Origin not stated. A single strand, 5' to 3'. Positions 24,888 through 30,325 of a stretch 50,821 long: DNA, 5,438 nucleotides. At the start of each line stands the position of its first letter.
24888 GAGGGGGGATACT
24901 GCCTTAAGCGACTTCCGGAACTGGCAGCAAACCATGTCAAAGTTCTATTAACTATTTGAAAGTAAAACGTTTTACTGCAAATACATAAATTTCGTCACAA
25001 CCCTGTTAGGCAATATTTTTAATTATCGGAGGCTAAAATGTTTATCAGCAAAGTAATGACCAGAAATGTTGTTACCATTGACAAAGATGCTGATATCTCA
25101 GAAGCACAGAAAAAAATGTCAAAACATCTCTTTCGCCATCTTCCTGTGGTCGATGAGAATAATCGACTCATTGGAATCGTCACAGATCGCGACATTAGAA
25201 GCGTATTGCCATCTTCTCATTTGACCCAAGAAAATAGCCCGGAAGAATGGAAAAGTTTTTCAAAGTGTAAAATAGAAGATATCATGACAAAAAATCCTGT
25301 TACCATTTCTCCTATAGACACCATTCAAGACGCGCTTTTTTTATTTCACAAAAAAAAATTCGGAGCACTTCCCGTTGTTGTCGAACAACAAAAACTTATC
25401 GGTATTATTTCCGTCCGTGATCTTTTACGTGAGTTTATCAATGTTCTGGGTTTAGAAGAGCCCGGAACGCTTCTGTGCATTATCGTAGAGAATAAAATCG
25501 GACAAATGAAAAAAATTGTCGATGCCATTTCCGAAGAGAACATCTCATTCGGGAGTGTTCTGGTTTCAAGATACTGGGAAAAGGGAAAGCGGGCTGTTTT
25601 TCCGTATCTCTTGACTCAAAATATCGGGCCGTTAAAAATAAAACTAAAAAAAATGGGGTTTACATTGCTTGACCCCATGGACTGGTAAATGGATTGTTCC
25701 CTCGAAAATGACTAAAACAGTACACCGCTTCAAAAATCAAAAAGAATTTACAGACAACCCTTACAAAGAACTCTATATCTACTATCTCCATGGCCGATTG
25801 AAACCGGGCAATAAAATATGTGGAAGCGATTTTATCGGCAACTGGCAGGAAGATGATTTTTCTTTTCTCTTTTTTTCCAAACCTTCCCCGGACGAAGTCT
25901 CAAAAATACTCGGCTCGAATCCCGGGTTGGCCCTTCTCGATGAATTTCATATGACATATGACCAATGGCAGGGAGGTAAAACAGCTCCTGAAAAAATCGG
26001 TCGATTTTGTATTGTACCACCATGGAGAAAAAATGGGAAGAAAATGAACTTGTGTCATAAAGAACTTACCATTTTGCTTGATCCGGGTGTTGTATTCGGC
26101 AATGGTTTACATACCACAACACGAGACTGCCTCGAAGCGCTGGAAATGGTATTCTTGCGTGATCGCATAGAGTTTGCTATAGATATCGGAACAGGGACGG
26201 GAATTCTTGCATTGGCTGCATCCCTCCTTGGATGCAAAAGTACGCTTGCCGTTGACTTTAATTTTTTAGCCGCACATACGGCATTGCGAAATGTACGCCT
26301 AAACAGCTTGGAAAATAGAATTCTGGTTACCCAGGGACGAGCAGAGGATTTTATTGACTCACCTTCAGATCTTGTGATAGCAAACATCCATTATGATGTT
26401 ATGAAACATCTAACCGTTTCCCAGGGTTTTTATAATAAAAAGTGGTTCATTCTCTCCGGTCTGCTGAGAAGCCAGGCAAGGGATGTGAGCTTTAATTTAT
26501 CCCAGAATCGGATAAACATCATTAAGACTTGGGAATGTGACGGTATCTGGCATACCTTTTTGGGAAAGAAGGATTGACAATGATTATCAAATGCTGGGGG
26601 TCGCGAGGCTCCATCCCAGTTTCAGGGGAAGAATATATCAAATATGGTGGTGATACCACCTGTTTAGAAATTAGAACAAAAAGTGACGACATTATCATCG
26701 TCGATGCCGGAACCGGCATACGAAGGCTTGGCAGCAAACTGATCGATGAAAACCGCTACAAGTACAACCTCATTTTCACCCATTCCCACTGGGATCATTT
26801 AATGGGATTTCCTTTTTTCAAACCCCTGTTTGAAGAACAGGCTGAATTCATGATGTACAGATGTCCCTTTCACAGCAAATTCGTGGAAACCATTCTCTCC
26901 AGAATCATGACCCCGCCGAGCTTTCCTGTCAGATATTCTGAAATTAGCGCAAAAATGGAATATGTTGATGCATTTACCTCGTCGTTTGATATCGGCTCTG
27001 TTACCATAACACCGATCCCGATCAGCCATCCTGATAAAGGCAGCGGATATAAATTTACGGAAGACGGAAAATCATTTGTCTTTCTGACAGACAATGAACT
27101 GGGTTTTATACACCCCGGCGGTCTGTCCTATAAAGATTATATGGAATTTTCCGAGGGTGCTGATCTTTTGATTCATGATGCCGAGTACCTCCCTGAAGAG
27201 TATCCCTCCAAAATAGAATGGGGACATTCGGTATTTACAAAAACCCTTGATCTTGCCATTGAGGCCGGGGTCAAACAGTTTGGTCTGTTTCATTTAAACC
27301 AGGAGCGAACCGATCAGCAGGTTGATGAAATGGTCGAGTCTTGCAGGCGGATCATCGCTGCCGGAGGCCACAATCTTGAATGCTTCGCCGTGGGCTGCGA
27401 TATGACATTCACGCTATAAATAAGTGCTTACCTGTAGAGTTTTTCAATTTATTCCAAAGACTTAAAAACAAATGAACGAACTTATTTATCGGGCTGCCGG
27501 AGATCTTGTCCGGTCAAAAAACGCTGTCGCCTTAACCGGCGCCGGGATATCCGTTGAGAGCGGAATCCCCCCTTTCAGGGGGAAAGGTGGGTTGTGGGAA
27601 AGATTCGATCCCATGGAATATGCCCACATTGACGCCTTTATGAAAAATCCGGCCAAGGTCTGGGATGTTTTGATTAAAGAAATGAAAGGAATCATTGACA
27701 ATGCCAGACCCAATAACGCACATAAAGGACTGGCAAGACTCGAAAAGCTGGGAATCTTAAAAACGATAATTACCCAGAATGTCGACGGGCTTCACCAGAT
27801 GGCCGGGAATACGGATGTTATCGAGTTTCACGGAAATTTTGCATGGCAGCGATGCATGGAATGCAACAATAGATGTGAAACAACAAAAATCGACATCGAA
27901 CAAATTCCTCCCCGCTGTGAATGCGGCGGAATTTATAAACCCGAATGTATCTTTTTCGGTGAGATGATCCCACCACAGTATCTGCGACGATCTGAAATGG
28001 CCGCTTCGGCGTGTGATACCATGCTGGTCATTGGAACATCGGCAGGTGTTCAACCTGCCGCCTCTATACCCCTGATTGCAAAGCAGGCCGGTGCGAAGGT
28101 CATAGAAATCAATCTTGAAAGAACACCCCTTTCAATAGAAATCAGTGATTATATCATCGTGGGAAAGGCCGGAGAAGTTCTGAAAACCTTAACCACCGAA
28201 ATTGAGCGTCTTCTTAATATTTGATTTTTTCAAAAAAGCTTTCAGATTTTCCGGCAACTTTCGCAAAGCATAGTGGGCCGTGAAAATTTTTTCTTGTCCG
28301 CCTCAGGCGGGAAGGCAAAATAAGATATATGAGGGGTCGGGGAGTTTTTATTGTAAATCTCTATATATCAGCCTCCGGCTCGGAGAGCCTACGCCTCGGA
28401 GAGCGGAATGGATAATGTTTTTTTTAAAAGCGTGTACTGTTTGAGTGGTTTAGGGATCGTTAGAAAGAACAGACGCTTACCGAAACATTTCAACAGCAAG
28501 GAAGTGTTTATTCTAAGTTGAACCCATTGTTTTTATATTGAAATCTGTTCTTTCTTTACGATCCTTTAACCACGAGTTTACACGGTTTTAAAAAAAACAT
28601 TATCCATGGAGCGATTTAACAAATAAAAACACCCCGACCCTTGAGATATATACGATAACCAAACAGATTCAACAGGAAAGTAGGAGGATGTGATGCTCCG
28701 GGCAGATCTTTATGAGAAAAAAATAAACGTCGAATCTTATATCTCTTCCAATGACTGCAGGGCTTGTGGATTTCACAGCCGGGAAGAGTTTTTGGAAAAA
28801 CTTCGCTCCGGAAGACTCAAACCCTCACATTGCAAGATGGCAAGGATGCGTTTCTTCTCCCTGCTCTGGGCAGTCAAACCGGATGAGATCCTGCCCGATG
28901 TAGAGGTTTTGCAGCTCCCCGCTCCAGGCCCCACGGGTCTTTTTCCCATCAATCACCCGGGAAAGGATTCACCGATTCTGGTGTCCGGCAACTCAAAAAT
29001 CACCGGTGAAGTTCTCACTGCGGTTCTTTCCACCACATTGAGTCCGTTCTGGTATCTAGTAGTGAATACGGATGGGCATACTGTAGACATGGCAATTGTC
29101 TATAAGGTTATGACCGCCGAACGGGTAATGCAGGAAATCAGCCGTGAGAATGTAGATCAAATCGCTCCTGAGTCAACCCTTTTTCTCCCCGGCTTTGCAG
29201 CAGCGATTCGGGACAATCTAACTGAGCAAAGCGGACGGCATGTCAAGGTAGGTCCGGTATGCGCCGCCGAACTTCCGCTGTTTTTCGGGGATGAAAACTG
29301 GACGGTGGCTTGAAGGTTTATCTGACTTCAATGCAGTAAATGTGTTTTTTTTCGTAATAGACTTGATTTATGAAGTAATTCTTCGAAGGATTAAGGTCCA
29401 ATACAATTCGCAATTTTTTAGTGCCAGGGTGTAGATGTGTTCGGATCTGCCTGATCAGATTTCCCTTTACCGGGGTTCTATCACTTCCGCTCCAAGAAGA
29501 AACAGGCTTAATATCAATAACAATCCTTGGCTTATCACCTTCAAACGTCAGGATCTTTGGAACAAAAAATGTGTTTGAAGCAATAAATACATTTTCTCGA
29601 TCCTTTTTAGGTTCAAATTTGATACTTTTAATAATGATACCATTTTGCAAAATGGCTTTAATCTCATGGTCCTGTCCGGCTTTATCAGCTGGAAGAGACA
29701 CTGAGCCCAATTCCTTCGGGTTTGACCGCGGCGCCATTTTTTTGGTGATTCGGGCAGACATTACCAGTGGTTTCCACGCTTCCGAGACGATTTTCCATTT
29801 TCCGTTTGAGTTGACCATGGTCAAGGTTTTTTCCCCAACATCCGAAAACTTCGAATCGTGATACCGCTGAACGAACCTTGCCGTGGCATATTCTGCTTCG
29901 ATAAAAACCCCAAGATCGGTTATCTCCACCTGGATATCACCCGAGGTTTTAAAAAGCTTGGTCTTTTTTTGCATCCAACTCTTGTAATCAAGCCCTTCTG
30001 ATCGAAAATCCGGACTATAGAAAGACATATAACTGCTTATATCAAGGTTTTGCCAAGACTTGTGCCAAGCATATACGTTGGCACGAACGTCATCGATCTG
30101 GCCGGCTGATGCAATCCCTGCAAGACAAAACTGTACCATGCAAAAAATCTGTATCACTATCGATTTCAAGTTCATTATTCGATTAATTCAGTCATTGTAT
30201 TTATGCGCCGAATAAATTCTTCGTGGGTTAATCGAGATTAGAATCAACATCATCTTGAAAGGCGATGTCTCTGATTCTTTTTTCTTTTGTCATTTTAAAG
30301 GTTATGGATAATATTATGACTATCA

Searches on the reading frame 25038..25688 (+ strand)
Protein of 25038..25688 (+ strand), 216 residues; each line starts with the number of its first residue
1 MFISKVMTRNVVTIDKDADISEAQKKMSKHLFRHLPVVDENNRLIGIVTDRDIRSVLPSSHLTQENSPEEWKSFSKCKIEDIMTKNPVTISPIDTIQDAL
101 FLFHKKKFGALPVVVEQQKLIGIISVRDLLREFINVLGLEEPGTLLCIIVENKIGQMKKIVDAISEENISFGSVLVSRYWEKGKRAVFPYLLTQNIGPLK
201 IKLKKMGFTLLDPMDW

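Call 25: search_protein_families(library=pfam, proteins=[window:25038-25688:+], max_evalue=0.001)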
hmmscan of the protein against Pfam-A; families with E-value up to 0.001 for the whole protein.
window:25038-25688:+ (216 aa): 1 family
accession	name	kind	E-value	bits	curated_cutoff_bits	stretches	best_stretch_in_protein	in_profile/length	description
PF00571.33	CBS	-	6.3e-38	129.3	24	2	3-57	1-55/57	CBS domain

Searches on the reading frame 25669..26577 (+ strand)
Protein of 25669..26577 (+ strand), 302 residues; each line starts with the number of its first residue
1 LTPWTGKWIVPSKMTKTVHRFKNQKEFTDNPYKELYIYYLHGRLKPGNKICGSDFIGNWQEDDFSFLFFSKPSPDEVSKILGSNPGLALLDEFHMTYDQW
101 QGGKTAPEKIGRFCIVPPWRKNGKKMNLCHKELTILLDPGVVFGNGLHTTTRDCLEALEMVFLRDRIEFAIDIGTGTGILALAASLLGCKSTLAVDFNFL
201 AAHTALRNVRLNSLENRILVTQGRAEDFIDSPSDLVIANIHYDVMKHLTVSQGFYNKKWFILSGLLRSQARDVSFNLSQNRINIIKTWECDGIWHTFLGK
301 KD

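Call 25: search_protein_families(library=pfam, proteins=[window:25669-26577:+], max_evalue=0.001)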
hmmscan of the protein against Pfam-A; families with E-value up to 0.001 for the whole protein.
window:25669-26577:+ (302 aa): 3 families
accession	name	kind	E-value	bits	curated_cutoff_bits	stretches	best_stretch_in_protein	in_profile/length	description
PF06325.19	PrmA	-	1.2e-40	140.3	22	1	106-301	106-295/296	Ribosomal protein L11 methyltransferase (PrmA)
PF05175.20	MTS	-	7.3e-06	26.2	23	1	133-252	2-120/170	Methyltransferase small domain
PF02475.24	TRM5-TYW2_MTfase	-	8.3e-05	23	28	1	159-250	29-122/164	TRM5/TYW2 methyltransferase domain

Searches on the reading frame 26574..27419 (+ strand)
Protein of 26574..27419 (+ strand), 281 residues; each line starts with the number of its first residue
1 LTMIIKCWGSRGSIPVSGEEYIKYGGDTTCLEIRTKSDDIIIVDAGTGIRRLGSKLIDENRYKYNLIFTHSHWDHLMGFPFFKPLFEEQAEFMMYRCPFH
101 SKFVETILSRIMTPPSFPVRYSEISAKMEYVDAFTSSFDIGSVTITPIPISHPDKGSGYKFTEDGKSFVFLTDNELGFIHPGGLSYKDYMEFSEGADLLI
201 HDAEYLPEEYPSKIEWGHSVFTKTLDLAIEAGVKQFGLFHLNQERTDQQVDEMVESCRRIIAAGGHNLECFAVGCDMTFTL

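Call 25: search_protein_families(library=pfam, proteins=[window:26574-27419:+], max_evalue=0.001)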
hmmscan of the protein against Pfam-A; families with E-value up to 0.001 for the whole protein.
window:26574-27419:+ (281 aa): 2 families
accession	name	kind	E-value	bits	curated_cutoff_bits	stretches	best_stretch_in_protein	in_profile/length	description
PF12706.13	Lactamase_B_2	-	4.7e-13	49.6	27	1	41-240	3-199/200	Beta-lactamase superfamily domain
PF00753.33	Lactamase_B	-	0.00068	20.1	22.7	0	27-88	5-69/196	Metallo-beta-lactamase superfamily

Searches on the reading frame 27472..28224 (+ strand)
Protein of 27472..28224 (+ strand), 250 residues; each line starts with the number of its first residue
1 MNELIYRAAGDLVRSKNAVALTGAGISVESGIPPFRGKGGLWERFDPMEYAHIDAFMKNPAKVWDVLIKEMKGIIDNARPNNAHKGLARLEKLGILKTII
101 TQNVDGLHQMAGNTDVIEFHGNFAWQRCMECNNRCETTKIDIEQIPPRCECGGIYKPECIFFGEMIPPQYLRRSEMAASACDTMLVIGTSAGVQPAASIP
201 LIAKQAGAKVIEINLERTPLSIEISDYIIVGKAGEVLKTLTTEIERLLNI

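Call 26: search_protein_families(library=pfam, proteins=[window:27472-28224:+], max_evalue=0.001)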
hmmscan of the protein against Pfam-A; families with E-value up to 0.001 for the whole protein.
window:27472-28224:+ (250 aa): 2 families
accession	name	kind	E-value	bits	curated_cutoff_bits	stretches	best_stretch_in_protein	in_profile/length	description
PF02146.23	SIR2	-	5.4e-47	160.5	24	1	23-195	1-180/180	Sir2 family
PF00205.28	TPP_enzyme_M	-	0.00016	21.8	30.4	1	165-240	62-137/137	Thiamine pyrophosphate enzyme, central domain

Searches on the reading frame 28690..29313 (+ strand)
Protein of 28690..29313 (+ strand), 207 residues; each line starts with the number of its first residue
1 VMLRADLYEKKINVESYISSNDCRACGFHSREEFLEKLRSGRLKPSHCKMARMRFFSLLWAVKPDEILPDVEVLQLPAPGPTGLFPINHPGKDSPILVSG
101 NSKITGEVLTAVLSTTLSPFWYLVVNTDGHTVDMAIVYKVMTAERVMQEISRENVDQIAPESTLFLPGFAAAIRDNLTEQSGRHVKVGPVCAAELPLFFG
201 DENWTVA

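Call 26: search_protein_families(library=pfam, proteins=[window:28690-29313:+], max_evalue=0.001)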
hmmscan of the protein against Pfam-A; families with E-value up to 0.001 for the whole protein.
window:28690-29313:+ (207 aa): 1 family
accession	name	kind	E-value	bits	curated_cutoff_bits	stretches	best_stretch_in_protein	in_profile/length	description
PF03599.22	CdhD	-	2.3e-11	43.5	24.8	1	78-194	266-382/387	CO dehydrogenase/acetyl-CoA synthase delta subunit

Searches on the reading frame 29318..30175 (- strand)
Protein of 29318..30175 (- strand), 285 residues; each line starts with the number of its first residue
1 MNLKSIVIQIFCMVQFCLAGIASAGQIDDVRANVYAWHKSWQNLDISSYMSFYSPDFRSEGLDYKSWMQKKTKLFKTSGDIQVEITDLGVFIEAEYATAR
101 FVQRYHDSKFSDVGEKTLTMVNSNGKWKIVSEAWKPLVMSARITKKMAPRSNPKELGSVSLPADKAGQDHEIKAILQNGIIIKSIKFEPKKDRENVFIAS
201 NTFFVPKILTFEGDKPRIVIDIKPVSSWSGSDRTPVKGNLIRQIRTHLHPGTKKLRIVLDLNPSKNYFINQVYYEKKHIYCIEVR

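Call 26: search_protein_families(library=pfam, proteins=[window:29318-30175:-], max_evalue=0.001)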
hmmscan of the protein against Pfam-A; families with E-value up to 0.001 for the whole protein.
window:29318-30175:- (285 aa): 2 families
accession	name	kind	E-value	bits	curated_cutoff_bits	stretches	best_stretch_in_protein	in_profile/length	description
PF24125.1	Cds6_C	-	3.7e-20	72.7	27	1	30-132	2-110/111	Cds6 C-terminal NTF2-like domain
PF12893.14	Lumazine_bd_2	-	0.00041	21.5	22.1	1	64-134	51-115/116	Putative lumazine-binding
